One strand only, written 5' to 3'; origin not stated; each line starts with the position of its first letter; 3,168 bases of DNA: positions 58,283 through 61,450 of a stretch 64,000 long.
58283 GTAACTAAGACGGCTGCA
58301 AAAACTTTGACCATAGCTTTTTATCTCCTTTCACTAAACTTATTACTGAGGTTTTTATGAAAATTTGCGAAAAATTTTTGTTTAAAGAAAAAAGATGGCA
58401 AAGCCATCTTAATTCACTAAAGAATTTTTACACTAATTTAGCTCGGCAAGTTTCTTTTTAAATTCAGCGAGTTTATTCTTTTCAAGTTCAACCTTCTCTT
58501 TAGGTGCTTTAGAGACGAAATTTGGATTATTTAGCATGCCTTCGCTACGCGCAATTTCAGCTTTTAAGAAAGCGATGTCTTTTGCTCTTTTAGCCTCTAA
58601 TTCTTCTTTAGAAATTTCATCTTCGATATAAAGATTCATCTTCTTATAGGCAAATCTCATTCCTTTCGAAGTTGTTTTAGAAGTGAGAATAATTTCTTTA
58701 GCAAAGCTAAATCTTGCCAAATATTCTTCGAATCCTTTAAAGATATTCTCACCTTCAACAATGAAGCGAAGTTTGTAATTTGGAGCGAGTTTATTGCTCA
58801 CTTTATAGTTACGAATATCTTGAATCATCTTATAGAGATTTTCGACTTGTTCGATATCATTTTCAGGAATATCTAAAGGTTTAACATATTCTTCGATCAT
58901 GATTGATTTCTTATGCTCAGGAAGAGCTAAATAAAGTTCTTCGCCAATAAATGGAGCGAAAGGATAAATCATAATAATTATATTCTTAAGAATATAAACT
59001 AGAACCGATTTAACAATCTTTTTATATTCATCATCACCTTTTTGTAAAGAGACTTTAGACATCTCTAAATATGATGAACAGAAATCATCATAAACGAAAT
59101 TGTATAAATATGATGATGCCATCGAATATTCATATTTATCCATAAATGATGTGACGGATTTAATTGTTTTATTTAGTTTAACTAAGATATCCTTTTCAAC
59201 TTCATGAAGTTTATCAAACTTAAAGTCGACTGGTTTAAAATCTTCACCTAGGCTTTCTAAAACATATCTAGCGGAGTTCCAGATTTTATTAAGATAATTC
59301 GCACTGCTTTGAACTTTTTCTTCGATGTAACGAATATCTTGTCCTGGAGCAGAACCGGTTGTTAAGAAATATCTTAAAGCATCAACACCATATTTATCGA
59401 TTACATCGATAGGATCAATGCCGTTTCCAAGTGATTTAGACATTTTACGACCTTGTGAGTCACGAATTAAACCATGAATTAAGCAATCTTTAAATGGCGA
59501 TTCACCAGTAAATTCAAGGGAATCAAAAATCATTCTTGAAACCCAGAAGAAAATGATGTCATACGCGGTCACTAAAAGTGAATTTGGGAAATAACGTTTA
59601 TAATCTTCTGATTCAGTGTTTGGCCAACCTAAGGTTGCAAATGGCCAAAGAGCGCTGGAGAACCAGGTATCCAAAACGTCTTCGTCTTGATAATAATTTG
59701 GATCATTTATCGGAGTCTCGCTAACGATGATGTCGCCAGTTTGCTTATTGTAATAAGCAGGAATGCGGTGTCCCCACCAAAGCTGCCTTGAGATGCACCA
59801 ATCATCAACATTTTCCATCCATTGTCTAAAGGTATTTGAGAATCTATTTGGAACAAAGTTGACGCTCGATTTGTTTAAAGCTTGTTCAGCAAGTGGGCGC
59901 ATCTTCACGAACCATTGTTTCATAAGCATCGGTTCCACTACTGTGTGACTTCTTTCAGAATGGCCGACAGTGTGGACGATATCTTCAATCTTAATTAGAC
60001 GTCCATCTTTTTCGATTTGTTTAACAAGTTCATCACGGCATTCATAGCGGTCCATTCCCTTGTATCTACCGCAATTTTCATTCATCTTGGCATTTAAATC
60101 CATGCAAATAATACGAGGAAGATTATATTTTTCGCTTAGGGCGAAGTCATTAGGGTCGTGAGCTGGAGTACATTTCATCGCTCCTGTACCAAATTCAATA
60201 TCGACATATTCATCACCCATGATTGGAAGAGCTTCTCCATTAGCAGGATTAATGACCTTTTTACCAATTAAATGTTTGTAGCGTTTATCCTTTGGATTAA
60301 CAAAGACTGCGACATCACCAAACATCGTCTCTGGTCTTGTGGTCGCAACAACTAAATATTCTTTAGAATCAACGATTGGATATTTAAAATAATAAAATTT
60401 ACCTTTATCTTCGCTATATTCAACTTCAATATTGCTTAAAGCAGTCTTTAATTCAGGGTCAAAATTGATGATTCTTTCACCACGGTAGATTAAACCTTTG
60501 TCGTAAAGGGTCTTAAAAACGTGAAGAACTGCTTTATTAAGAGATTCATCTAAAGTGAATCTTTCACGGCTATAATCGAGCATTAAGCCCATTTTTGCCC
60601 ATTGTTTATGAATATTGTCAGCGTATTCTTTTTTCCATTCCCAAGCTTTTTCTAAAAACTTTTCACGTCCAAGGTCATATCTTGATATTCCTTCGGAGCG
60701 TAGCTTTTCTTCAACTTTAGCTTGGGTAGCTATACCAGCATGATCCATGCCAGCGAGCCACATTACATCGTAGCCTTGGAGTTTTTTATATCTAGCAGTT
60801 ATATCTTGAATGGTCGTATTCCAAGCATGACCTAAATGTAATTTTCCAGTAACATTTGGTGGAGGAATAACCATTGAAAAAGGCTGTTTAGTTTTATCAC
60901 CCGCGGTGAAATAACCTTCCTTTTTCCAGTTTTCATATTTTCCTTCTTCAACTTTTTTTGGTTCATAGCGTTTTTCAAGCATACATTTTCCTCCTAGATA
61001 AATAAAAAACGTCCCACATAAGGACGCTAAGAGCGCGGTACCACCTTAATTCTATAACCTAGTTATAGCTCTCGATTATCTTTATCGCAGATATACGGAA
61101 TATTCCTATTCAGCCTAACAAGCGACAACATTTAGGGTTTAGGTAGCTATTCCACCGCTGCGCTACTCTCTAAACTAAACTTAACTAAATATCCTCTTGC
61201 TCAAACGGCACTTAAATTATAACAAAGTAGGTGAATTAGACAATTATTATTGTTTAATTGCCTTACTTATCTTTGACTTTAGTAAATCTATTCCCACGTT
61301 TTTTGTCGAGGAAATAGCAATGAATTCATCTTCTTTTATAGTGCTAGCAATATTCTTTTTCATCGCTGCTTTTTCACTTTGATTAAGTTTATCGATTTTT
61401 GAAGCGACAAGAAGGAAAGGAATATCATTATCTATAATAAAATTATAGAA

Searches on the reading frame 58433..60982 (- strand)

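Call 7: search_protein_families(library=pfam, proteins=[window:58433-60982:-])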
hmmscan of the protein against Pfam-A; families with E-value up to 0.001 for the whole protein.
window:58433-60982:- (849 aa): 6 families
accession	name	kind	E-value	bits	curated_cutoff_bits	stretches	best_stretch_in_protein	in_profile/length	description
PF00133.28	tRNA-synt_1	-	1.3e-148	495.6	22.7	2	16-422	3-258/414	tRNA synthetases class I (I, L, M and V)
PF08264.19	Anticodon_1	-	2.6e-31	109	25.1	1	597-739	2-145/148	Anticodon-binding domain of tRNA ligase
PF09334.17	tRNA-synt_1g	-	5.1e-29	101.6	20.1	2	321-563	150-377/391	tRNA synthetases class I (M)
PF13603.12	tRNA-synt_1_2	-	1.4e-12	48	25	1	239-293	85-139/185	Leucyl-tRNA synthetase, editing domain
PF10458.14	Val_tRNA-synt_C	-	2.6e-10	40.8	25.9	1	793-848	3-58/66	Valyl tRNA synthetase tRNA binding arm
PF01406.26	tRNA-synt_1e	-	1.4e-09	38.2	27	0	502-558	242-297/301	tRNA synthetases class I (C) catalytic domain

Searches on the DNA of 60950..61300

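Call 98: search_rna_families(source=window, start=60950, end=61300, threshold=evalue, max_evalue=1)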
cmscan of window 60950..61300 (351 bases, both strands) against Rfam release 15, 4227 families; matches with E-value up to 1: 2.
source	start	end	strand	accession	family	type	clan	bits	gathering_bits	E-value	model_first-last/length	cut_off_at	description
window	61017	61214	-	RF00230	T-box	Cis-reg; leader;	-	79.7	93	7e-18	1-219/219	no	T-box leader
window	61137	61300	+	RF03117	bCoV-5UTR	Cis-reg;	CL00116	11.6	111.6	0.78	1-179/307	3'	Betacoronavirus 5'UTR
